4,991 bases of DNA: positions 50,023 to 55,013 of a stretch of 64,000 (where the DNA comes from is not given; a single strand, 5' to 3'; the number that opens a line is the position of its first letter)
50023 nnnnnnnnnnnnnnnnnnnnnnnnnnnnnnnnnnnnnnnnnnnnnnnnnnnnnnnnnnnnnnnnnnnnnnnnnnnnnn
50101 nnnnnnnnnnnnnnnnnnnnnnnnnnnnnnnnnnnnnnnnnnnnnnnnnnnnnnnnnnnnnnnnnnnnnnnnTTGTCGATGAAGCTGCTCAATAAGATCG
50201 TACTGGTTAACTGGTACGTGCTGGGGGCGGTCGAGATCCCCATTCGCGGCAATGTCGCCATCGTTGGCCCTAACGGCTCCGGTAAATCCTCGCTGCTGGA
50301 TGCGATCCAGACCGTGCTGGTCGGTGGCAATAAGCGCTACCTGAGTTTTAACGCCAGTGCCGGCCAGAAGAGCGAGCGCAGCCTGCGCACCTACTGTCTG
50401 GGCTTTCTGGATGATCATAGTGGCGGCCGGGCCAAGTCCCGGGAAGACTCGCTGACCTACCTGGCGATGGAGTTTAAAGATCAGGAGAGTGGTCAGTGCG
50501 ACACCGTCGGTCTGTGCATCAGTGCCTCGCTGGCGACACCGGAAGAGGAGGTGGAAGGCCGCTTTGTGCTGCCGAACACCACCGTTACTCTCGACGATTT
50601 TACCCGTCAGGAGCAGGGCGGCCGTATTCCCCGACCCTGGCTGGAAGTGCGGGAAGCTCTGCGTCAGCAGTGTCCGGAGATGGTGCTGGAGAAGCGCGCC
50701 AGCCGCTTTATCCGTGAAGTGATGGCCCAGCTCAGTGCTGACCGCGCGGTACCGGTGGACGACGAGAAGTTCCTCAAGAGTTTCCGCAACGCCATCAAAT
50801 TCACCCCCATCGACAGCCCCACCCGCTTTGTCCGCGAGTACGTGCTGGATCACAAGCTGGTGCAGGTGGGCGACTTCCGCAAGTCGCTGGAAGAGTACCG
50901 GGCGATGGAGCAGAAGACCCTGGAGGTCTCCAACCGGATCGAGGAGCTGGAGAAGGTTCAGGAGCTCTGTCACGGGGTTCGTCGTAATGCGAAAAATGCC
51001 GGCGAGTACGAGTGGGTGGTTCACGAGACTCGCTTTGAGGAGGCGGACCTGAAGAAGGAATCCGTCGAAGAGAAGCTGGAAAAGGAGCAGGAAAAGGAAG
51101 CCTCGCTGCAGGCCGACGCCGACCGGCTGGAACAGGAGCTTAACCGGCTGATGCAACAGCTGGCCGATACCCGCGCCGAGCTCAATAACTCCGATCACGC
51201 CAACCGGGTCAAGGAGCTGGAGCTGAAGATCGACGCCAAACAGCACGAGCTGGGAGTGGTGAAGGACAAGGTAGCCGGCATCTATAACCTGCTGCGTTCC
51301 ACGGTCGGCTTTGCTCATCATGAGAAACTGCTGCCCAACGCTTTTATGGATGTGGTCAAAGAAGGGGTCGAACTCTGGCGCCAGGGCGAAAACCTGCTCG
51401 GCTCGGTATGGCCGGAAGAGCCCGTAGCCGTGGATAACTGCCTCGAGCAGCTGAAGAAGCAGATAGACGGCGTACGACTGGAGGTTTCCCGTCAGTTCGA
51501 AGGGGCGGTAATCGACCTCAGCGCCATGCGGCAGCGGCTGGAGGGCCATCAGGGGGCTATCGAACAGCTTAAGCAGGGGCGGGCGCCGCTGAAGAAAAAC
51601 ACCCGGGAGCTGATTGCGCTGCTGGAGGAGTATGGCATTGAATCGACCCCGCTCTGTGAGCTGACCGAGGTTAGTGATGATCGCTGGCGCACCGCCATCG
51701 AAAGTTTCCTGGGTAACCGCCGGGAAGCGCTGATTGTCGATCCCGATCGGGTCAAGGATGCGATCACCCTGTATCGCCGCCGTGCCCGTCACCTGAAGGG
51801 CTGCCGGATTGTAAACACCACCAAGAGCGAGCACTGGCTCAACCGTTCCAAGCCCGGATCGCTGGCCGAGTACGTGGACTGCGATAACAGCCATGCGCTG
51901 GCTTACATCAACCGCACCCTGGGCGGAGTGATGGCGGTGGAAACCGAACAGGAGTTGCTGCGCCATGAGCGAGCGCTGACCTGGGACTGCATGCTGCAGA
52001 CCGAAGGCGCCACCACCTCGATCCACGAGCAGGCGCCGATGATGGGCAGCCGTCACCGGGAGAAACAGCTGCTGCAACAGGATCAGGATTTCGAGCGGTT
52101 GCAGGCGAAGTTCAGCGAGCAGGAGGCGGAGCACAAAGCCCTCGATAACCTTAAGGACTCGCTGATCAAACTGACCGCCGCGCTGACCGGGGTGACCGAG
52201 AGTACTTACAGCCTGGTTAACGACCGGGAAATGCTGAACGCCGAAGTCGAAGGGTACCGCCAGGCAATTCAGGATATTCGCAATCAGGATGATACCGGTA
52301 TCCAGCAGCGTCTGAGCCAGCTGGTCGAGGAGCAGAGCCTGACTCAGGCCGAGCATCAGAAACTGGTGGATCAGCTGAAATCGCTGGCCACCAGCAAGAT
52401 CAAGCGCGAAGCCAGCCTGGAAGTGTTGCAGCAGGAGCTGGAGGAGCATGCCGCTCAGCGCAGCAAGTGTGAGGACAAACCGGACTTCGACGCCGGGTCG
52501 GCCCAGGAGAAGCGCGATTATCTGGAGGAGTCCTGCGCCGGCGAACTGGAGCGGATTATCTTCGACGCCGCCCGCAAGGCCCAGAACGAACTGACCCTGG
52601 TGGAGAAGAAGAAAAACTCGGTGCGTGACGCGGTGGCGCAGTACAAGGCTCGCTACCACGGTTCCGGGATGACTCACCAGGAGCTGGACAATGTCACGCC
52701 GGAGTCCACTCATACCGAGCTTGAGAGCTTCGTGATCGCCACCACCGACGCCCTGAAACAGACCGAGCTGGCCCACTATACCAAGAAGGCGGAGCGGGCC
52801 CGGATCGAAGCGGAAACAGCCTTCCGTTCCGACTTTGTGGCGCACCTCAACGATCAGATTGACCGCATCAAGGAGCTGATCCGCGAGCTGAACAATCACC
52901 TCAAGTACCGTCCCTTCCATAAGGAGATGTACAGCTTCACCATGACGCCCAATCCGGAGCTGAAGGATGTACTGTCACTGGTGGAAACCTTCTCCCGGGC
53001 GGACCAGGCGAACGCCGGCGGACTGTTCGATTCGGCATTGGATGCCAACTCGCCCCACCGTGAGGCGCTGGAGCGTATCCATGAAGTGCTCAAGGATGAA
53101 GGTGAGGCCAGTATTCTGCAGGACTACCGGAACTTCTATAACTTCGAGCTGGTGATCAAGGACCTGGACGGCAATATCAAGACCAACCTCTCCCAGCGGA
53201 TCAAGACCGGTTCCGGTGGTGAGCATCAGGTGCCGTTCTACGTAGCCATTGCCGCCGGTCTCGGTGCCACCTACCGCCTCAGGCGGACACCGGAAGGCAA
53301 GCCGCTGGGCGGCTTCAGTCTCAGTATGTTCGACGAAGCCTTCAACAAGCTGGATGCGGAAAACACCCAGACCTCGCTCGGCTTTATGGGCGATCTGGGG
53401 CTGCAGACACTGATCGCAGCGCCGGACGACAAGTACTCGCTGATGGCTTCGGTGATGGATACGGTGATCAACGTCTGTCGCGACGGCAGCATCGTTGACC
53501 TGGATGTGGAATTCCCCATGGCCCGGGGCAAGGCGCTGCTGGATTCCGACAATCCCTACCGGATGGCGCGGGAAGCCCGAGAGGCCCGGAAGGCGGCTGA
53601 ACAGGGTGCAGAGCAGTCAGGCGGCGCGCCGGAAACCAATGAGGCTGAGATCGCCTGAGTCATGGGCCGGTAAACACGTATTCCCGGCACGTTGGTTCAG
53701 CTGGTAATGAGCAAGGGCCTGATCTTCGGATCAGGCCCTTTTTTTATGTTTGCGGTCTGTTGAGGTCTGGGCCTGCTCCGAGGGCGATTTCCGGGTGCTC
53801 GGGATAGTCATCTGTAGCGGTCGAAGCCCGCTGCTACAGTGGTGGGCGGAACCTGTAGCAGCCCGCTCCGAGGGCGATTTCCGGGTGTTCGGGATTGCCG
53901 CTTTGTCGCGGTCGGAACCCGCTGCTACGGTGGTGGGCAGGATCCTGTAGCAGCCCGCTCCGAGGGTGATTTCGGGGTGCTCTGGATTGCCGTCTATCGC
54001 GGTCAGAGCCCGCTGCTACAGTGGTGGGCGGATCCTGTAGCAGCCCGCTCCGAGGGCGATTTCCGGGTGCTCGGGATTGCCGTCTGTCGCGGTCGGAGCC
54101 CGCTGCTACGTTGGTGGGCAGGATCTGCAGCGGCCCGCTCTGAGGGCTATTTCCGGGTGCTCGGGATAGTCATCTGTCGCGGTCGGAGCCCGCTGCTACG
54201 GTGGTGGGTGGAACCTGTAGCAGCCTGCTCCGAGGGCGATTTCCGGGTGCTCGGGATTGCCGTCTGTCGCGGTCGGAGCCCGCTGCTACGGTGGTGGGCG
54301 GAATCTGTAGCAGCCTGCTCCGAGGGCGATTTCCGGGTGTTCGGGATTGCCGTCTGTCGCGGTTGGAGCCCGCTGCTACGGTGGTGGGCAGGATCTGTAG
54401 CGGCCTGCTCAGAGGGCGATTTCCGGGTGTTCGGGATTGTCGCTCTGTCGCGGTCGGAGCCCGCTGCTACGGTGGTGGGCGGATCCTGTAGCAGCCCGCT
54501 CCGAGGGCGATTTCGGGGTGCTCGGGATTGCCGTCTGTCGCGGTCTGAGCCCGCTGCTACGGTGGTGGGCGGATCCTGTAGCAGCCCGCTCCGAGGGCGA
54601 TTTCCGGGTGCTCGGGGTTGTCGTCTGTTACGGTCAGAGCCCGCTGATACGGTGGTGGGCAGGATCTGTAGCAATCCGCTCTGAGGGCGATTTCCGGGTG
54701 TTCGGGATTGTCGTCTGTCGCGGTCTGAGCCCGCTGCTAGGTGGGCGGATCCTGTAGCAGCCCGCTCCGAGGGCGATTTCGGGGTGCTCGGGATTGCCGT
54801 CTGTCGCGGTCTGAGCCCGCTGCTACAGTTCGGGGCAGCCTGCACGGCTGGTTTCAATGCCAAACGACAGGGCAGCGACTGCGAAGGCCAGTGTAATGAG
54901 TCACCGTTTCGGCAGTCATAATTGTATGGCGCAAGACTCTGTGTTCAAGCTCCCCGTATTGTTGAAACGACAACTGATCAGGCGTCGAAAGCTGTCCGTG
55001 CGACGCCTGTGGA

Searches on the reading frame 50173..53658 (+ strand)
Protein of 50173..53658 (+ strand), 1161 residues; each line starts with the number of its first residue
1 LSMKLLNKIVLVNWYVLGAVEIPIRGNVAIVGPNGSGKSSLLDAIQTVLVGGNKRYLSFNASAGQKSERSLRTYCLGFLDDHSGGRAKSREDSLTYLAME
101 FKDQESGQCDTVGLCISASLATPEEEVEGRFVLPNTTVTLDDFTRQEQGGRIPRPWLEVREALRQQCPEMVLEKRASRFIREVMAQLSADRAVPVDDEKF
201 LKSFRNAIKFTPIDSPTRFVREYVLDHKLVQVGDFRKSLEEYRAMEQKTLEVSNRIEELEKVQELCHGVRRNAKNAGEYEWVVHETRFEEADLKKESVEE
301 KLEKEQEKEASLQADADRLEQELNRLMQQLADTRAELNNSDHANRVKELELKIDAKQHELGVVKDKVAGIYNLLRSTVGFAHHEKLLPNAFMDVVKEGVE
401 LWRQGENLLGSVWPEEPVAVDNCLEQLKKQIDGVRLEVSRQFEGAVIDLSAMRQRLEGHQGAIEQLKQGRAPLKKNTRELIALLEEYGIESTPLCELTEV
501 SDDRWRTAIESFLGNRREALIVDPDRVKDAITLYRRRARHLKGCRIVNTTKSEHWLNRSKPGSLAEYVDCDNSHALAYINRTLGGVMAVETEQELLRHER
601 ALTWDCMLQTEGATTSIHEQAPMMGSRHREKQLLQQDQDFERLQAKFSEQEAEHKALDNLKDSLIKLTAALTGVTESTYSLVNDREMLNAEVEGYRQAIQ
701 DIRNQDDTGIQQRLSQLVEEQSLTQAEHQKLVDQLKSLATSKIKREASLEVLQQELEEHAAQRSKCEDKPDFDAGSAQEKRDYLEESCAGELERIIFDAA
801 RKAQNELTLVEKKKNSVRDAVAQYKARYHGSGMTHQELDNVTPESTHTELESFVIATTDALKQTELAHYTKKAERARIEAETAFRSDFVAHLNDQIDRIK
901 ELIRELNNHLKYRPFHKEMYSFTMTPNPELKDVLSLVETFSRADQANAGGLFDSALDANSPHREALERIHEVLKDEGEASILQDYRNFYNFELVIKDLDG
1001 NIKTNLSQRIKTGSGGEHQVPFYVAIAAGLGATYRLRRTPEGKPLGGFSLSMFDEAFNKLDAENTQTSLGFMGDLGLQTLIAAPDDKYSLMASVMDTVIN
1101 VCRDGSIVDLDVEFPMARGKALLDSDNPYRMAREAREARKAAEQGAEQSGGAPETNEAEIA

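Call 30: search_protein_families(library=pfam, proteins=[window:50173-53658:+], max_evalue=0.001)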
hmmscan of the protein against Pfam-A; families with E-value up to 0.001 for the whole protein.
window:50173-53658:+ (1161 aa): 7 families
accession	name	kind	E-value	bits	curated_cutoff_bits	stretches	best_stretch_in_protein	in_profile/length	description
PF13558.12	SbcC_Walker_B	-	1.4e-19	70.5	27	1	983-1072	4-88/90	SbcC/RAD50-like, Walker B motif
PF13555.12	AAA_29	-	3.4e-16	59.2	27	1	6-65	1-60/61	P-loop containing region of AAA domain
PF13476.12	AAA_23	-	2.4e-06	28.8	27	1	26-329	20-199/201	AAA domain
PF06470.18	SMC_hinge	-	3.9e-06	27.7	22.5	1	493-593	7-110/116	SMC proteins Flexible Hinge Domain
PF02463.25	SMC_N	-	1.1e-05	25.4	40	1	25-51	23-50/220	RecF/RecN/SMC N terminal domain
PF13304.12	AAA_21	-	3.5e-05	24.4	27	1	29-48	3-22/304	AAA domain, putative AbiEii toxin, Type IV TA system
PF13175.12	AAA_15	-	0.0003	21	32.1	1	6-329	3-149/374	AAA ATPase domain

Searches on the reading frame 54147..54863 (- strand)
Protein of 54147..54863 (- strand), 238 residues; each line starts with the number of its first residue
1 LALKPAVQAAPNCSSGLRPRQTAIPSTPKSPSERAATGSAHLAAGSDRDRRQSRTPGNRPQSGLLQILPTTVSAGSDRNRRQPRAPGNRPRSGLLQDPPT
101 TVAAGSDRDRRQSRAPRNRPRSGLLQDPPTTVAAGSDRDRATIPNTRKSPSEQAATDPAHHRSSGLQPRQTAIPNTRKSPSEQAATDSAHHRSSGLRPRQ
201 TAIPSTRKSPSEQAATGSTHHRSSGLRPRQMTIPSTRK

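Call 79: search_protein_families(library=pfam, proteins=[window:54147-54863:-], max_evalue=0.01)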
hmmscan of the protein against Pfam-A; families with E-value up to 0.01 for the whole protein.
window:54147-54863:- (238 aa): 1 family
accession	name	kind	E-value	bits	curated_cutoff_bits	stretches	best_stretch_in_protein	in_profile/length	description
PF11455.13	MazE-like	-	0.00028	21.2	22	0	222-237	12-27/65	Antitoxin MazE-like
